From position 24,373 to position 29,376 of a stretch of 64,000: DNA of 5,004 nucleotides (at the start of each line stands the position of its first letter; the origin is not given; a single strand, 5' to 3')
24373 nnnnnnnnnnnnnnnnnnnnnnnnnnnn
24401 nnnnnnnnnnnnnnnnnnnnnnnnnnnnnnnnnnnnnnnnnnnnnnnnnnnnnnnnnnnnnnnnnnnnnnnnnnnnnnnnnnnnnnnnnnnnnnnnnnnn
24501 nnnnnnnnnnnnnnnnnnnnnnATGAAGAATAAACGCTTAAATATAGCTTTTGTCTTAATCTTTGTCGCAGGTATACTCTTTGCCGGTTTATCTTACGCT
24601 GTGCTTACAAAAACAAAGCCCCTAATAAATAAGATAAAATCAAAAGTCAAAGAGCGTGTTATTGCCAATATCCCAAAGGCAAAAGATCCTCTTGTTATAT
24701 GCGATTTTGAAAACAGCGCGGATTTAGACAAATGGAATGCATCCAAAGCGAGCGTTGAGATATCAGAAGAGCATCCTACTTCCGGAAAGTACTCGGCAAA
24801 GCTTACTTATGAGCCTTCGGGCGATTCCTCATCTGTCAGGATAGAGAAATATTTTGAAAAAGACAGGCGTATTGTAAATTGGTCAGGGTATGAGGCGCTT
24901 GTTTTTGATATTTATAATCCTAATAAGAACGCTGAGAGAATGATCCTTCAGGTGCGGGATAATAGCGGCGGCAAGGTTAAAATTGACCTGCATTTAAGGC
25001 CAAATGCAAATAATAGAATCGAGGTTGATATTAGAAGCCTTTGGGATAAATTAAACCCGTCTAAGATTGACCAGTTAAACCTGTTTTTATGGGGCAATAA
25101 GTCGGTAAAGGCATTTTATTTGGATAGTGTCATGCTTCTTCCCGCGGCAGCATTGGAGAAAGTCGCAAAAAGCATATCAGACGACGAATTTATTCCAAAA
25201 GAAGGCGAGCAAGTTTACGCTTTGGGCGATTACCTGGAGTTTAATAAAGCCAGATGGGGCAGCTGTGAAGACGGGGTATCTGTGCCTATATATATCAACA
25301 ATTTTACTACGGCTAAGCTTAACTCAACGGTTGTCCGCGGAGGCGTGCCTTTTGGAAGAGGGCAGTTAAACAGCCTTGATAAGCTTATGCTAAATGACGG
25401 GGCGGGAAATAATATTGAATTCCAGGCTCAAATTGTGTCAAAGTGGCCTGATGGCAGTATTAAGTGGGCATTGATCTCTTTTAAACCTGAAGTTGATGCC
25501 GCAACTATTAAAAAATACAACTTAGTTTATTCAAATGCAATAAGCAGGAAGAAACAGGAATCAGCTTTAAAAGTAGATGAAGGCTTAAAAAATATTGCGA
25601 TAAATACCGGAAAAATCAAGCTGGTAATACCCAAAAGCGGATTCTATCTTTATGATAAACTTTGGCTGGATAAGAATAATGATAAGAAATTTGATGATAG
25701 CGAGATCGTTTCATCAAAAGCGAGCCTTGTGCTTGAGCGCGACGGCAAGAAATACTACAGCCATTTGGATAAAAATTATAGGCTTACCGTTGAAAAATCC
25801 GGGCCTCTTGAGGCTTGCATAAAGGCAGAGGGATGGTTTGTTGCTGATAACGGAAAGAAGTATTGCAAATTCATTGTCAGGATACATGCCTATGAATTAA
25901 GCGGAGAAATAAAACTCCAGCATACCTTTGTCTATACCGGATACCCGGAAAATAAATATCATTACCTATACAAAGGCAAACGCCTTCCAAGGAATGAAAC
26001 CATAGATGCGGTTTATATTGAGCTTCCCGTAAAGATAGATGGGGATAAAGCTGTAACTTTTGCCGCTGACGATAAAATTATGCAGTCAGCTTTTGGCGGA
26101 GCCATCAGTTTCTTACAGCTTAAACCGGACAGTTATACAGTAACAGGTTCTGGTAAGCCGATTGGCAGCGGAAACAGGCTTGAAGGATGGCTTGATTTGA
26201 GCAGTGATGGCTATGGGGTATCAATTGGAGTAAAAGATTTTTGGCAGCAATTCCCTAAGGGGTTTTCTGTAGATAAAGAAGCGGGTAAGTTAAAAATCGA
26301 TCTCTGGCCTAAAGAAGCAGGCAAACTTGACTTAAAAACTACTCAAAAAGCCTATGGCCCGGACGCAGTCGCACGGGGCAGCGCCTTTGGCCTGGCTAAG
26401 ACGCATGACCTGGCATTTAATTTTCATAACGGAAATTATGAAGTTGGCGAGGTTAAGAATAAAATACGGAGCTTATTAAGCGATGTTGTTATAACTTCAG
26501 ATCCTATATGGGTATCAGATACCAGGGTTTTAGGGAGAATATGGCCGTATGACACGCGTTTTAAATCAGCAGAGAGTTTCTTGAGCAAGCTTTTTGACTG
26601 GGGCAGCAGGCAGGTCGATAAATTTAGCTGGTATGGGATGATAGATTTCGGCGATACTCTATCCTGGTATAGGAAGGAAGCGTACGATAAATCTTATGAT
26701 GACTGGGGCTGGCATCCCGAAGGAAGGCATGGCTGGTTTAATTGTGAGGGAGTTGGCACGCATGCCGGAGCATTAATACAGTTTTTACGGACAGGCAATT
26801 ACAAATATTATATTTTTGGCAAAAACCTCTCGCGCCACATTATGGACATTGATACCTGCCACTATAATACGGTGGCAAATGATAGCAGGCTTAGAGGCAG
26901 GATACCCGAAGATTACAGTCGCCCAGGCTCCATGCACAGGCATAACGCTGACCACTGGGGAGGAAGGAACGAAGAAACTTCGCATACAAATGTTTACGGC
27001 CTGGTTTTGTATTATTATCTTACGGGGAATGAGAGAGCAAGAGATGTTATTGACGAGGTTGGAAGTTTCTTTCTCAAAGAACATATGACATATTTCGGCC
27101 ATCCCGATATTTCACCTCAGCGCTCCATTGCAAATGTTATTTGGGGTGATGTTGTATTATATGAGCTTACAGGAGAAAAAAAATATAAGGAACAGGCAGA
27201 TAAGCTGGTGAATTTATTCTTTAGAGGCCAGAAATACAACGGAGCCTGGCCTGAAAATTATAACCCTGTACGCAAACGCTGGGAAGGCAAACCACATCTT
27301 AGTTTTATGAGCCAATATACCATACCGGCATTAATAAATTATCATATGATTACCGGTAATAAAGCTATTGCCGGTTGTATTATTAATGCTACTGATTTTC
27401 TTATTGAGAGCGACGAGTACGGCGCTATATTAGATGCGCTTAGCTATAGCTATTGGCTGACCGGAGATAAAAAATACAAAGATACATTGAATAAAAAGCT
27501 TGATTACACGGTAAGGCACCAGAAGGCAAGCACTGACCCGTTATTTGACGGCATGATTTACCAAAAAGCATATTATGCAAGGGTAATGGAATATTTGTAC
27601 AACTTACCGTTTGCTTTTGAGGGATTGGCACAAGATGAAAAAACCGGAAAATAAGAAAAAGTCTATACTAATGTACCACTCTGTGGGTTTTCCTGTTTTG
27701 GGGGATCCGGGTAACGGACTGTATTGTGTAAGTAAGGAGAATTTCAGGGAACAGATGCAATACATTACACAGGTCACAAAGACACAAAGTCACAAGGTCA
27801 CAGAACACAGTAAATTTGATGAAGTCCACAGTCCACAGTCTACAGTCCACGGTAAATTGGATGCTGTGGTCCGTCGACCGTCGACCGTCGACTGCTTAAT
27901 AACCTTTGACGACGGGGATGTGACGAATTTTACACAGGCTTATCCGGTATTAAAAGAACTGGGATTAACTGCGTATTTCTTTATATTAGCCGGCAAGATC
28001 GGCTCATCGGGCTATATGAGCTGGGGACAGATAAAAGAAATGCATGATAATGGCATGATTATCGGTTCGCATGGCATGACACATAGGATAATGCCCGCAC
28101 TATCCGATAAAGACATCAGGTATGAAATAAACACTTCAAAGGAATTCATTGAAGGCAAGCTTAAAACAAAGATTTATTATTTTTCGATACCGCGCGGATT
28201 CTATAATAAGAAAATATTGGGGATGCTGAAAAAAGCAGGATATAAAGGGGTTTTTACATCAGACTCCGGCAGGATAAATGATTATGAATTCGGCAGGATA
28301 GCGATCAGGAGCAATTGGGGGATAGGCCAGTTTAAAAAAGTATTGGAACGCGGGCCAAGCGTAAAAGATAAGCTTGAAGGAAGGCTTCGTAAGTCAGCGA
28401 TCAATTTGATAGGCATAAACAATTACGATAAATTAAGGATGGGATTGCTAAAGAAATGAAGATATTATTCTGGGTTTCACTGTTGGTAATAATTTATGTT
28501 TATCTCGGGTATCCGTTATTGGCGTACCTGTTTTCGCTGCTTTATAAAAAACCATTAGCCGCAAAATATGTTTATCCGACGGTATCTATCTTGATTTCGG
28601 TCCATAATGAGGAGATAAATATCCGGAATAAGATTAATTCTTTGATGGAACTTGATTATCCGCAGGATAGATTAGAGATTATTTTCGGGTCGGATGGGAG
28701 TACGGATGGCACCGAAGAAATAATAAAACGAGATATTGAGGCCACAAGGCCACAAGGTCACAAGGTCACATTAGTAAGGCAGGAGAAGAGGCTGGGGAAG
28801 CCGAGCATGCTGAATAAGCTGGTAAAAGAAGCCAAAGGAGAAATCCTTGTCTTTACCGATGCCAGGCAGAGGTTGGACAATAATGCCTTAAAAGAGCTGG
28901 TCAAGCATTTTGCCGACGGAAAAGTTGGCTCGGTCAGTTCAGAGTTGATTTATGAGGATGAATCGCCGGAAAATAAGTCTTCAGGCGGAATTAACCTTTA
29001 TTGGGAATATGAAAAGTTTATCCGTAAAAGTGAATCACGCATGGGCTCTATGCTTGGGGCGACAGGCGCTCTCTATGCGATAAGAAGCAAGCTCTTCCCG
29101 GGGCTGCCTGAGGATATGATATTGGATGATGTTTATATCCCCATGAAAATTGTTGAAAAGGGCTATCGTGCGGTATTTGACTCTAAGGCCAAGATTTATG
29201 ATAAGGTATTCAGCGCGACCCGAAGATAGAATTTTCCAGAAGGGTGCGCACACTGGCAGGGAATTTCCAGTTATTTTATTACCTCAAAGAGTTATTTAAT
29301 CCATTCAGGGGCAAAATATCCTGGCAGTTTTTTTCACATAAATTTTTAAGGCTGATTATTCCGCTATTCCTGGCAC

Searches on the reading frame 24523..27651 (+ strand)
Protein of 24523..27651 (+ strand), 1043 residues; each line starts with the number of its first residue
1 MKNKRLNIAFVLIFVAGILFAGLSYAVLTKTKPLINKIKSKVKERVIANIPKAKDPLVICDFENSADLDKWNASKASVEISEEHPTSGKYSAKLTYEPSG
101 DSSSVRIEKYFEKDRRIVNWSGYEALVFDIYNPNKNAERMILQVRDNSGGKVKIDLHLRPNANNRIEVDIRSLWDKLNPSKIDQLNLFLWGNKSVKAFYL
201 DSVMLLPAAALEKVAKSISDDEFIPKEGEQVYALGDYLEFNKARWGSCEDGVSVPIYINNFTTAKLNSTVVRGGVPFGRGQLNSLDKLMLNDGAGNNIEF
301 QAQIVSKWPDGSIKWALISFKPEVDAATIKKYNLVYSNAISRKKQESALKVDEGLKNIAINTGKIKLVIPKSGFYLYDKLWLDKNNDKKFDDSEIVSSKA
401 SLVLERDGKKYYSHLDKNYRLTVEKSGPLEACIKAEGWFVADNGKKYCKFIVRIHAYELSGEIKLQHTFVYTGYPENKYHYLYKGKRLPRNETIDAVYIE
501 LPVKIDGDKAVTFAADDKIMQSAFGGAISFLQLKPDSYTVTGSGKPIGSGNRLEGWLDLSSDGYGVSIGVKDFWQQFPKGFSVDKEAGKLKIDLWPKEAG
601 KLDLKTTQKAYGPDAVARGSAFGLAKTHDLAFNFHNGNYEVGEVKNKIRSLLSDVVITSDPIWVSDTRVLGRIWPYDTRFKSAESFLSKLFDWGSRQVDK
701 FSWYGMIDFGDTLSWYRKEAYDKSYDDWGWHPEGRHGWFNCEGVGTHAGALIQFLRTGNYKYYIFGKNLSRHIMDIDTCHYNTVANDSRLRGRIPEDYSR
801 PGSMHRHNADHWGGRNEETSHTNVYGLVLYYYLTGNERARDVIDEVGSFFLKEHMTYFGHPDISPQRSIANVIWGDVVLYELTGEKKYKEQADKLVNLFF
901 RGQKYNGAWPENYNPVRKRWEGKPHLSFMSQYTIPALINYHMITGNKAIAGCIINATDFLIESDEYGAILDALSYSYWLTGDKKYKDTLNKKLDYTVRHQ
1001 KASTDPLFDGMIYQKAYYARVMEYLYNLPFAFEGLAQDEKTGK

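Call 36: search_protein_families(library=pfam, proteins=[window:24523-27651:+], max_evalue=0.00001)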
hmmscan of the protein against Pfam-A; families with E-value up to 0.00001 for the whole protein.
window:24523-27651:+ (1043 aa): 4 families
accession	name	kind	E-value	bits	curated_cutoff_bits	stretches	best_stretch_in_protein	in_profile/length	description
PF21345.3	PcRGLX_2nd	-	2.2e-21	76.7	23.5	2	350-477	2-130/360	PcRGLX-like protein central beta sandwich domain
PF21346.3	PcRGLX_3rd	-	1.2e-11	45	23.8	1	657-846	4-173/411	PcRGLX-like protein C-terminal alpha/alpha toroid domain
PF19501.5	PcRGLX_1st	-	9.1e-10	38.7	22.1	1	271-325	19-73/83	PcRGLX-like N-terminal RIFT barrel domain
PF07944.18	Beta-AFase-like_GH127_cat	-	5.8e-07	29.3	24.9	0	821-933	128-226/376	Beta-L-arabinofuranosidase, GH127 catalytic domain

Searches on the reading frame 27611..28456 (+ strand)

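Call 36: search_protein_families(library=pfam, proteins=[window:27611-28456:+], max_evalue=0.00001)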
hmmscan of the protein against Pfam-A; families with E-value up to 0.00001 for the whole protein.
window:27611-28456:+ (282 aa): 2 families
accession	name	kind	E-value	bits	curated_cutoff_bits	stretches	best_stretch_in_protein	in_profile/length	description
PF01522.26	Polysacc_deac_1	-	2.7e-28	98.9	23.1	1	96-213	10-123/124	Polysaccharide deacetylase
PF03065.20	Glyco_hydro_57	-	9.6e-06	25.5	21.2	0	151-221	105-176/291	Glycosyl hydrolase family 57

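Call 62: search_protein_families(library=ncbifam, proteins=[window:27611-28456:+], max_evalue=1e-8)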
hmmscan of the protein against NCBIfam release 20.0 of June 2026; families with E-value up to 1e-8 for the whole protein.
window:27611-28456:+ (282 aa): 3 families
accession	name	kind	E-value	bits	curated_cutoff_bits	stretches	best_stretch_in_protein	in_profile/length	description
TIGR02764.1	spore_ybaN_pdaB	equivalog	6.4e-15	55.4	237.4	1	97-216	10-126/191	polysaccharide deacetylase family sporulation protein PdaB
TIGR02884.1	spore_pdaA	equivalog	1.6e-14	54.2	298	1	92-217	36-159/224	delta-lactam-biosynthetic de-N-acetylase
TIGR03933.1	PIA_icaB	equivalog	5.3e-09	36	248.35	0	95-232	74-229/245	intercellular adhesin biosynthesis polysaccharide N-deacetylase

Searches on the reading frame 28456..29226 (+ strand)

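Call 6: search_protein_families(library=ncbifam, proteins=[window:28456-29226:+], max_evalue=0.01)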
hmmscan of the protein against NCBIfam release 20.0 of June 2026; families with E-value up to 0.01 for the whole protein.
window:28456-29226:+ (257 aa): 21 families
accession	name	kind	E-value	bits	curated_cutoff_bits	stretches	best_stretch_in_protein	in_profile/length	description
TIGR03937.1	PgaC_IcaA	equivalog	1.5e-20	73.6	422.3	1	35-247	39-248/407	poly-beta-1,6-N-acetyl-D-glucosamine synthase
TIGR03965.1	mycofact_glyco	equivalog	5.4e-16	58.5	280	1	33-165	67-192/467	mycofactocin biosynthesis glycosyltransferase MftF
TIGR03111.1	glyc2_xrt_Gpos1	hypoth_equivalog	7.8e-14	51.3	363.95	1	2-169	6-174/439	TIGR03111 family XrtG-associated glycosyltransferase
TIGR03472.1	HpnI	equivalog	5.2e-11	42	310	1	8-162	5-161/373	bacteriohopanetetrol glucosamine biosynthesis glycosyltransferase HpnI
NF050050.1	ProtGlycPglI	equivalog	1.5e-10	41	500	1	41-177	2-133/306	GalNAc(5)-diNAcBac-PP-undecaprenol beta-1,3-glucosyltransferase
TIGR03469.1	HpnB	hypoth_equivalog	4.6e-10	39.1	379.25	1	31-161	34-169/386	hopene-associated glycosyltransferase HpnB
NF007482.0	PRK10073.1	equivalog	7e-09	35.1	423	1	41-151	6-109/334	glycosyltransferase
TIGR04283.1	glyco_like_mftF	equivalog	7.6e-09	35.5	182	1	43-153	1-98/221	TIGR04283 family arsenosugar biosynthesis glycosyltransferase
NF041875.1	EPS_EpsD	equivalog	2.5e-08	33.7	370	1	43-152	1-104/325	exopolysaccharide biosynthesis glycosyltransferase EpsD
NF041865.1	EpsU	equivalog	6.6e-08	32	700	1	11-149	9-144/394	exopolysaccharide biosynthesis GT2 family glycosyltransferase EpsU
NF053739.1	GlytfEpsEBac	equivalog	2.9e-07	29.7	450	1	41-136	1-91/265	glycosyltransferase EpsE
TIGR04242.1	nodulat_NodC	equivalog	1.9e-06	27.1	550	1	37-201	44-205/395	chitooligosaccharide synthase NodC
NF047588.1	GlcsyltransPgfSStrep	equivalog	3.3e-06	26.5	500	1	43-155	3-113/308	glycosyltransferase PgfS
NF038299.1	EPS_HpsN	equivalog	4.1e-06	26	425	1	41-164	1-119/317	hormogonium polysaccharide biosynthesis glycosyltransferase HpsN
TIGR03030.1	CelA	equivalog_domain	8.4e-06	24.1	699.1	1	38-135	128-236/714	UDP-forming cellulose synthase catalytic subunit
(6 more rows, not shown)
